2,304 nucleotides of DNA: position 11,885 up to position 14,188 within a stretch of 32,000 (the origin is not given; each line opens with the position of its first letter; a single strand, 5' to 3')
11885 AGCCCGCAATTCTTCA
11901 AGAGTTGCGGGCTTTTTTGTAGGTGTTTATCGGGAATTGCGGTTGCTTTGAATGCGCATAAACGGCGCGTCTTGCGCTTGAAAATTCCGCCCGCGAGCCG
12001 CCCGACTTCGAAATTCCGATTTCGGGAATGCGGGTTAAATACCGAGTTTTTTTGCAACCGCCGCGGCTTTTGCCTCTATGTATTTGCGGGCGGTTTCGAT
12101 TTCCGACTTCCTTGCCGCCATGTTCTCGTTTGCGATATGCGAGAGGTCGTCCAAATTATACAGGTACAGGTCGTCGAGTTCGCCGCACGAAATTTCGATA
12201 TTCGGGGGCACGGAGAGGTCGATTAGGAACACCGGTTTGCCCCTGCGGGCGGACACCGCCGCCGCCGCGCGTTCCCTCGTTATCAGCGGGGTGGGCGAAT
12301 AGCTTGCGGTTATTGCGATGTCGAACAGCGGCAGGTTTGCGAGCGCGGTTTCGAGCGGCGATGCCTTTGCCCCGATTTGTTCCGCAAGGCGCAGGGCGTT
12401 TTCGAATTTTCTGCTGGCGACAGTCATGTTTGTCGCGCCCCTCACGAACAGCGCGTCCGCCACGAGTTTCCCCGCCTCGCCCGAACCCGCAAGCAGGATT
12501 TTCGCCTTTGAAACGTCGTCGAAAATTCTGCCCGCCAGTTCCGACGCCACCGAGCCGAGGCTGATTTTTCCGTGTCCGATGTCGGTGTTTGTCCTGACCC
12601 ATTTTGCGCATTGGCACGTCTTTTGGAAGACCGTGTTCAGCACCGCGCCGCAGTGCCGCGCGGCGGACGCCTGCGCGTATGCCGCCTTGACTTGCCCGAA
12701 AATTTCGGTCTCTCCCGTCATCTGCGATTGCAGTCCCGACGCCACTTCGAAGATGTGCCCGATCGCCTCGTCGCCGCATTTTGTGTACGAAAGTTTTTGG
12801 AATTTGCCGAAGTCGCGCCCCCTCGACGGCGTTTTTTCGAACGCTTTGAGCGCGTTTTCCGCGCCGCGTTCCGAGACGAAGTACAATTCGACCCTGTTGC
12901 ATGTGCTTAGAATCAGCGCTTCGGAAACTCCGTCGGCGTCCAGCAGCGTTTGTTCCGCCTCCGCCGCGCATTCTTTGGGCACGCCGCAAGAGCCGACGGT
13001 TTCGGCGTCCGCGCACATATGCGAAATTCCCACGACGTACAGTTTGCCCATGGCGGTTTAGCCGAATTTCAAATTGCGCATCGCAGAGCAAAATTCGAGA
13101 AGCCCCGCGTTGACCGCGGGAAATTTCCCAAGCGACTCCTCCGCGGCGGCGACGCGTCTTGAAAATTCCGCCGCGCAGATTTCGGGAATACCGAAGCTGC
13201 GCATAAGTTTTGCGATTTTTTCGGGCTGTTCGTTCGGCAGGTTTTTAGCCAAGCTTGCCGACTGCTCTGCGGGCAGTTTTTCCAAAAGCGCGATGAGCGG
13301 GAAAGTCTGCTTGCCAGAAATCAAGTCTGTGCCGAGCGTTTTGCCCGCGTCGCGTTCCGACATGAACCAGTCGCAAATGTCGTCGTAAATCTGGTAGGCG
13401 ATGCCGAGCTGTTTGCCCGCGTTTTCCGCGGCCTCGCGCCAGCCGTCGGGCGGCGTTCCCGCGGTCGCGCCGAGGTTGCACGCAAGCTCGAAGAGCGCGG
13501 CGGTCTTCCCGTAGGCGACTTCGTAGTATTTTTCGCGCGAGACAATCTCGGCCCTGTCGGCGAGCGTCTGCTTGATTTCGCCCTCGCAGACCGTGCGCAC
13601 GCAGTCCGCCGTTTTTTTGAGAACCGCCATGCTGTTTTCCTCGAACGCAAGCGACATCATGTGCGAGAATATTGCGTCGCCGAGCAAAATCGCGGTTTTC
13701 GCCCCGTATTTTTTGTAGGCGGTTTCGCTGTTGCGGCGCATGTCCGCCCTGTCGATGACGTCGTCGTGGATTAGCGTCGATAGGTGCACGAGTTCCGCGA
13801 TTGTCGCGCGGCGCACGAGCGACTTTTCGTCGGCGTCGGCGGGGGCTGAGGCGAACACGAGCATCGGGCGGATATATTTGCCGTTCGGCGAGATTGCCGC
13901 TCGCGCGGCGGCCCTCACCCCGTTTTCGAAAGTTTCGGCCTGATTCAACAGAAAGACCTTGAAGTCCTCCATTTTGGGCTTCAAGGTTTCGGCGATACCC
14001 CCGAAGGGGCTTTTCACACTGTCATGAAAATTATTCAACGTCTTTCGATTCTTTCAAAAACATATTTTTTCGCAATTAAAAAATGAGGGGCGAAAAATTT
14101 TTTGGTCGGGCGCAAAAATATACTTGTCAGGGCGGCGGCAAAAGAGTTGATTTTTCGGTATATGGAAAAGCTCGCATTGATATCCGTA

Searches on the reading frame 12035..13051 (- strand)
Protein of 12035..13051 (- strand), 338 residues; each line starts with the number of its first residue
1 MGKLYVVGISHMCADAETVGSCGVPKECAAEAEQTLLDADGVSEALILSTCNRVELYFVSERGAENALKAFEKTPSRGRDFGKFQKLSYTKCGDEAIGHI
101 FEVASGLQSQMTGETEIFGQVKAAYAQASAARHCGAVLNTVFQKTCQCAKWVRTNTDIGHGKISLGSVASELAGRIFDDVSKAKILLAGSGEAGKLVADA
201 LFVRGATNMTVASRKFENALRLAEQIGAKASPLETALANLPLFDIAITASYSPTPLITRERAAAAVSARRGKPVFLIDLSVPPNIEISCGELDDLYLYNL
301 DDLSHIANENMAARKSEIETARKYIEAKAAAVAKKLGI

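Call 64: search_protein_families(library=pfam, proteins=[window:12035-13051:-], max_evalue=0.00001)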
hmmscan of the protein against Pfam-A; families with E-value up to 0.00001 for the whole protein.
window:12035-13051:- (338 aa): 2 families
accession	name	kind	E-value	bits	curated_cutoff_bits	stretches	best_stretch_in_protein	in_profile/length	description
PF05201.20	GlutR_N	-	9.1e-39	133.1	27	1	7-156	1-151/151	Glutamyl-tRNAGlu reductase, N-terminal domain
PF01488.26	Shikimate_DH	-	5.2e-32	111.2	24.3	1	171-306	1-138/138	Shikimate / quinate 5-dehydrogenase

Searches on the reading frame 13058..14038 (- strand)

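Call 64: search_protein_families(library=pfam, proteins=[window:13058-14038:-], max_evalue=0.00001)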
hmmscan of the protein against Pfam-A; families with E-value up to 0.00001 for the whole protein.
window:13058-14038:- (326 aa): 1 family
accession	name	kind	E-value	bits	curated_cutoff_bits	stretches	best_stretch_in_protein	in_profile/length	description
PF00348.22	polyprenyl_synt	-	9.7e-57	192.5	27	1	42-277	5-246/251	Polyprenyl synthetase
